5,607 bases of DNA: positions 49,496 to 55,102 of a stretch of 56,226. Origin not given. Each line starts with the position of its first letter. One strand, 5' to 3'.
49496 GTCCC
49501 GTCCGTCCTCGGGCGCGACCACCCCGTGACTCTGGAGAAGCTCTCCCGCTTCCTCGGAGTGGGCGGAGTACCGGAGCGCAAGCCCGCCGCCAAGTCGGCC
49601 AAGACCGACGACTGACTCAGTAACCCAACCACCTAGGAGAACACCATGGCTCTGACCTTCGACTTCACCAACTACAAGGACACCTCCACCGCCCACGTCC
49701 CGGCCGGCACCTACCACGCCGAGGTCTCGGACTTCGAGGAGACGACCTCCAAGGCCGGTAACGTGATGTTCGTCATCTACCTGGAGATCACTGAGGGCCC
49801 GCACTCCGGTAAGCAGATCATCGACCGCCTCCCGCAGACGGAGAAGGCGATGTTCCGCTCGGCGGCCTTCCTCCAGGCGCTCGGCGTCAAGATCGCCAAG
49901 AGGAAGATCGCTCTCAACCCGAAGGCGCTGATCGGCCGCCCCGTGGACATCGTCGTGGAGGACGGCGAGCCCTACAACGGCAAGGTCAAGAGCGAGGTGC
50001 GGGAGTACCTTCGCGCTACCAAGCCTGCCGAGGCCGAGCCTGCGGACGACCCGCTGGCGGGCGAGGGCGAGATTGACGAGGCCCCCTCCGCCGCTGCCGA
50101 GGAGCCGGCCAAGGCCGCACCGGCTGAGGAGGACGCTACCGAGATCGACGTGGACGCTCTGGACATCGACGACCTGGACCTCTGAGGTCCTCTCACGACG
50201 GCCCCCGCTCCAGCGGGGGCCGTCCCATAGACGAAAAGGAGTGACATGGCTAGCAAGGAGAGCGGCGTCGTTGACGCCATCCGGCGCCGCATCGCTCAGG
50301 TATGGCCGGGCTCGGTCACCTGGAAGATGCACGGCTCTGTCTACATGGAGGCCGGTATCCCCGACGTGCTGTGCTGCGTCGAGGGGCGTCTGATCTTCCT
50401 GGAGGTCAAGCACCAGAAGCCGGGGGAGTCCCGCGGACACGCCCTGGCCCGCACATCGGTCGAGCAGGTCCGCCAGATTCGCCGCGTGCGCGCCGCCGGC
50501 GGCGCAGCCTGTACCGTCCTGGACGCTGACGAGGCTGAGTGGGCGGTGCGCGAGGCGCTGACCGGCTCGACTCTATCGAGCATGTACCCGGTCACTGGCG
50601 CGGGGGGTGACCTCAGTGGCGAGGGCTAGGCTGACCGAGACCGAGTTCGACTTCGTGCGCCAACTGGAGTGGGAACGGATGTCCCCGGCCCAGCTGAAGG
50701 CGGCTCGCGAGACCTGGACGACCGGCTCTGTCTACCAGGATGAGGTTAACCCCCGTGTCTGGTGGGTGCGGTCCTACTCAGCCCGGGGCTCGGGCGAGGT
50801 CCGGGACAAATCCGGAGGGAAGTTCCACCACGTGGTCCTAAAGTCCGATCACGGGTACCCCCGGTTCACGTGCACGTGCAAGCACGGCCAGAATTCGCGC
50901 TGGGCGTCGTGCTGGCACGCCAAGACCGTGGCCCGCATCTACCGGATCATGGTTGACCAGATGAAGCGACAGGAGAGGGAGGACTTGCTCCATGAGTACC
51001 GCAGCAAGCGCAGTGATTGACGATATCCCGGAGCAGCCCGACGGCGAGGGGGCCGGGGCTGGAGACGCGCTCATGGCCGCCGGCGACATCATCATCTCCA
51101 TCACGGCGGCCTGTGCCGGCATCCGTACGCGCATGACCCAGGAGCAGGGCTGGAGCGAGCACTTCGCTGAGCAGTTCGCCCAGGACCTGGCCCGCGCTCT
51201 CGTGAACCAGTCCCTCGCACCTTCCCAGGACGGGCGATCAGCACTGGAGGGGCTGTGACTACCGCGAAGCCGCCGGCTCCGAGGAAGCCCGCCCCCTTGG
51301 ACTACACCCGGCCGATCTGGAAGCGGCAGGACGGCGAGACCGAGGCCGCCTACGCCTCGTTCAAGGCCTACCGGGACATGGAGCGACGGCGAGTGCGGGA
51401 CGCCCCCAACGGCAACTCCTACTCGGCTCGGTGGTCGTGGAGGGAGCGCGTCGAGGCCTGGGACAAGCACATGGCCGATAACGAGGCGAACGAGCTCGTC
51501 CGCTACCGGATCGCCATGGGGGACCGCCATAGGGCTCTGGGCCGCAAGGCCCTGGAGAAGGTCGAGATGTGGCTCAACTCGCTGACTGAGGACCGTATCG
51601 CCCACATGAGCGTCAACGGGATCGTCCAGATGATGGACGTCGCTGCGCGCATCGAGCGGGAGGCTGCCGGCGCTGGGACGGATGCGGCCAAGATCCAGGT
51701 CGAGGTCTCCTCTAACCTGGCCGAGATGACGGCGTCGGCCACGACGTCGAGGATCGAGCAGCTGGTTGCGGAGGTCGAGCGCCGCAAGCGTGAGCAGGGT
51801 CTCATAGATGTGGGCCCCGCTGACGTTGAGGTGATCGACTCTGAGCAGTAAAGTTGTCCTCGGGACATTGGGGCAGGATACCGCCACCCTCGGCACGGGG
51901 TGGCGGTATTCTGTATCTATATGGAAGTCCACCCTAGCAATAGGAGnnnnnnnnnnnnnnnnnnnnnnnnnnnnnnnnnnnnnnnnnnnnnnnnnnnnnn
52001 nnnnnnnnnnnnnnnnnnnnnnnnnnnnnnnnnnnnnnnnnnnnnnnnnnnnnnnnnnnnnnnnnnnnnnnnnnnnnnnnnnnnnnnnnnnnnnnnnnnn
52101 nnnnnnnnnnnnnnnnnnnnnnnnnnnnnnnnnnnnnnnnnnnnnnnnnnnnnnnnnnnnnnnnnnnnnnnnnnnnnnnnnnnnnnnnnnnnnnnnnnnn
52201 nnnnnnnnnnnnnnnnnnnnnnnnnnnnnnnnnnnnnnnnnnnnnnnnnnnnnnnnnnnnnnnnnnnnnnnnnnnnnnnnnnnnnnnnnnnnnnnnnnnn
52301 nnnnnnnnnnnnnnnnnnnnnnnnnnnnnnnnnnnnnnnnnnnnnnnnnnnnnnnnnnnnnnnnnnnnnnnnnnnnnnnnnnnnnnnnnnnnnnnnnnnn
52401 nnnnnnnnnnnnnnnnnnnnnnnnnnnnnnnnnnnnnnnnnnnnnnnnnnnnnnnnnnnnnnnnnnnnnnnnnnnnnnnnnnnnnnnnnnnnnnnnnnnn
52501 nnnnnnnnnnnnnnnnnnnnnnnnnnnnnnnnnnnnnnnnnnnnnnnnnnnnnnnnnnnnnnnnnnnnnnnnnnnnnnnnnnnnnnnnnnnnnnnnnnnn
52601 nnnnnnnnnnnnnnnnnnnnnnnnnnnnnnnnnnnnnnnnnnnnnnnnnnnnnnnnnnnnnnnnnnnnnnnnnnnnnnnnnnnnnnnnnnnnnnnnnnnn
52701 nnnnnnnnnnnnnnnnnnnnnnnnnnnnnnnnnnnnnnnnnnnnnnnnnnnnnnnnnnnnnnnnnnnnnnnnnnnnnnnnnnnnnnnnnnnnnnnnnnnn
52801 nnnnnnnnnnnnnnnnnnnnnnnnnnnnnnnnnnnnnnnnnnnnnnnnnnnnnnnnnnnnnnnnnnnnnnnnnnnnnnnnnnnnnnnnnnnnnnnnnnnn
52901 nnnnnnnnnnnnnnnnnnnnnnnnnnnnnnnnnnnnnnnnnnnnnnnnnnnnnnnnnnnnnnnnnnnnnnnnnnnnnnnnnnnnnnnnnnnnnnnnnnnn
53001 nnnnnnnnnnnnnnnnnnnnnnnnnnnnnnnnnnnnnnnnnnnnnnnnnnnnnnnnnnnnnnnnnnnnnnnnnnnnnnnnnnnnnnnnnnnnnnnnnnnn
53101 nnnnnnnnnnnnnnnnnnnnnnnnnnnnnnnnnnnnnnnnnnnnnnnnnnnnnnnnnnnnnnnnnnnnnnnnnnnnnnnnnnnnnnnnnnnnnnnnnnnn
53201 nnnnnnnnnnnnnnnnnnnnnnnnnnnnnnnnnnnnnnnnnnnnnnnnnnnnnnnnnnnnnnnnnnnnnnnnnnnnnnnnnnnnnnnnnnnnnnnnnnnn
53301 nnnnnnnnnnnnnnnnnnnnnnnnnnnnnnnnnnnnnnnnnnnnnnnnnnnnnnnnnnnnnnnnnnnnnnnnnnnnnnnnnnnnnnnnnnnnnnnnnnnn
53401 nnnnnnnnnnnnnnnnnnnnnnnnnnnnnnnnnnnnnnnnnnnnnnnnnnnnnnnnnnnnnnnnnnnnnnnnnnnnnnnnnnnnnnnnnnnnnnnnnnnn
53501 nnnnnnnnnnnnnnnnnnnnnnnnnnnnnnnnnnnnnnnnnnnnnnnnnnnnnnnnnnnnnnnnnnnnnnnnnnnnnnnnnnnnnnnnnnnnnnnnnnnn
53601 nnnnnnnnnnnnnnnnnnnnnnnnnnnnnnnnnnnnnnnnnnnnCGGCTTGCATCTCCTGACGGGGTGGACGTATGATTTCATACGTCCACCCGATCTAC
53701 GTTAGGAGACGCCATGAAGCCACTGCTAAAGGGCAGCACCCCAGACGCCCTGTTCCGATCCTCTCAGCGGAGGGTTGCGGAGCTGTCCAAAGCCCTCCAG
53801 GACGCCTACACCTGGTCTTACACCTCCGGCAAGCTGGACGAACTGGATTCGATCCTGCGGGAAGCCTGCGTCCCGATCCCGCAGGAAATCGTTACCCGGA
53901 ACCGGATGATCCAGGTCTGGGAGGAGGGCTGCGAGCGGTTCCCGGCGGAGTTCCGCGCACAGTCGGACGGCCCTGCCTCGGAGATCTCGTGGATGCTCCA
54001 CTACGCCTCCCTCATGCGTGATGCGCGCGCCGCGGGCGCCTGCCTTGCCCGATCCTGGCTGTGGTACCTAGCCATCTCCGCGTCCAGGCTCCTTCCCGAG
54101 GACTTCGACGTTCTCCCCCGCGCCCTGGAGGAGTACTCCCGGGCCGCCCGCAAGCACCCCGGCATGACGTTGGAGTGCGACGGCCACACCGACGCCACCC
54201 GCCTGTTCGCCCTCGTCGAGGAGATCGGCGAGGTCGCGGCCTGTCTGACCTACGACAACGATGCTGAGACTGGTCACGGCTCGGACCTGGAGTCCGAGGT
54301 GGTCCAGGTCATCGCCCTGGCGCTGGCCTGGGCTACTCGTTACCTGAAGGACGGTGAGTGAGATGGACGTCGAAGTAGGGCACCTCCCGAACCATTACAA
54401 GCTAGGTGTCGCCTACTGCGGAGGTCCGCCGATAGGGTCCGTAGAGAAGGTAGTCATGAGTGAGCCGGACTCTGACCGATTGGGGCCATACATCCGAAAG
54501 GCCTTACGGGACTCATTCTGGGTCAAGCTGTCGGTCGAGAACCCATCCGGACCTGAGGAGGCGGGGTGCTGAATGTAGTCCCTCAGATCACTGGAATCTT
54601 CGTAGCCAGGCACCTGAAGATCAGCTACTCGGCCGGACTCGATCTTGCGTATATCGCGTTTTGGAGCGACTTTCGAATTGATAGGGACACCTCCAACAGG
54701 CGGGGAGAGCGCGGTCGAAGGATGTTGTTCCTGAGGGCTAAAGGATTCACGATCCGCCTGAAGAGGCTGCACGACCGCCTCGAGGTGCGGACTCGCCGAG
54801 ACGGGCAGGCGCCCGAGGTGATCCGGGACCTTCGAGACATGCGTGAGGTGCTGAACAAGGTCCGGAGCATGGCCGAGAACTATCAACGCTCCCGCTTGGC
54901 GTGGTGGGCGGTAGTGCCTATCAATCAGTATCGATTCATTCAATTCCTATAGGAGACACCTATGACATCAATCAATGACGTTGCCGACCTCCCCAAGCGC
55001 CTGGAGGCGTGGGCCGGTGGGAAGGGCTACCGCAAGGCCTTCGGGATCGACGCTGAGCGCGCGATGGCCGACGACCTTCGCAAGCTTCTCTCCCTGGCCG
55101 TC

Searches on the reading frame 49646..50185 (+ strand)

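Call 31: search_protein_families(library=phrogs, max_evalue=0.001, proteins=[window:49646-50185:+])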
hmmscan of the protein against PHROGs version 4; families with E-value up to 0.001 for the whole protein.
window:49646-50185:+ (179 aa): 5 families
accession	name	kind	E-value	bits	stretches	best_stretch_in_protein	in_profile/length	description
phrog_3724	-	unknown function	8.8e-20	72.2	1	3-177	8-184/285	-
phrog_14876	-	DNA, RNA and nucleotide metabolism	3.6e-16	60.7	1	4-170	19-181/183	DNA polymerase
phrog_378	-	DNA, RNA and nucleotide metabolism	3.7e-15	57.6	1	5-169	4-156/163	single strand DNA binding protein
phrog_2300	-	unknown function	2.1e-08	35.3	1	1-160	26-194/347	-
phrog_7778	-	DNA, RNA and nucleotide metabolism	1.8e-06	28.8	1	14-59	34-79/162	single strand DNA binding protein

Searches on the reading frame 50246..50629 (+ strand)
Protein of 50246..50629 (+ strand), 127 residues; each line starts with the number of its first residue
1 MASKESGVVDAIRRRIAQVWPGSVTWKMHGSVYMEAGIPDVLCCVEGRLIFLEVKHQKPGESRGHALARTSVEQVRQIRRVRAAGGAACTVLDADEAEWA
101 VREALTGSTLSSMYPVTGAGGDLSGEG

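Call 30: search_protein_families(library=phrogs, max_evalue=0.001, proteins=[window:50246-50629:+])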
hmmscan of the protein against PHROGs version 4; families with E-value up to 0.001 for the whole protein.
window:50246-50629:+ (127 aa): 3 families
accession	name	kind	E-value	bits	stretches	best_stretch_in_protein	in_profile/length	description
phrog_93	-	DNA, RNA and nucleotide metabolism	2.4e-15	57.2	1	3-107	352-444/613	endonuclease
phrog_824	-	unknown function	1.3e-08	36.1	1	34-107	110-177/265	-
phrog_2165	-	DNA, RNA and nucleotide metabolism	5.8e-05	23.9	1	4-99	3-96/141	DNA helicase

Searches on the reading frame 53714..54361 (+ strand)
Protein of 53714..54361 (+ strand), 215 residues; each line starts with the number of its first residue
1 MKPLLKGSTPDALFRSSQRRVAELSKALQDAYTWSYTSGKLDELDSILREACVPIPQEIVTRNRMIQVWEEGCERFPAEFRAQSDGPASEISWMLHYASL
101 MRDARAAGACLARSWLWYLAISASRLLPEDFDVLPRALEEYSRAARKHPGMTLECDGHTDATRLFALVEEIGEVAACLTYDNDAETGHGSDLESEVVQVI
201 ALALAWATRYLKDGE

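Call 17: search_protein_families(library=pfam, max_evalue=0.01, proteins=[window:53714-54361:+])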
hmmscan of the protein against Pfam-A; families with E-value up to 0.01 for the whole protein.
window:53714-54361:+ (215 aa): 0 families

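Call 18: search_protein_families(library=phrogs, max_evalue=0.01, proteins=[window:53714-54361:+])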
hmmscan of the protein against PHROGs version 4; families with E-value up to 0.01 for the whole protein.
window:53714-54361:+ (215 aa): 1 family
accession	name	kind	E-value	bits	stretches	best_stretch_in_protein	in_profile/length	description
phrog_2831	-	unknown function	0.0057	17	0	133-209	19-93/295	-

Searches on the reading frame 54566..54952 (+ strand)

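Call 31: search_protein_families(library=phrogs, max_evalue=0.001, proteins=[window:54566-54952:+])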
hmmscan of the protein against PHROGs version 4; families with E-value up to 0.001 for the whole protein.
window:54566-54952:+ (128 aa): 0 families

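Call 75: search_protein_families(library=pfam, max_evalue=10, proteins=[window:54566-54952:+])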
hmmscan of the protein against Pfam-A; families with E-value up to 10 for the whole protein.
window:54566-54952:+ (128 aa): 1 family
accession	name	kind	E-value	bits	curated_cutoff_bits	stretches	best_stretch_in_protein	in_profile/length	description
PF11582.13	DUF3240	-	0.022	15.3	21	1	56-116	36-92/102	Protein of unknown function (DUF3240)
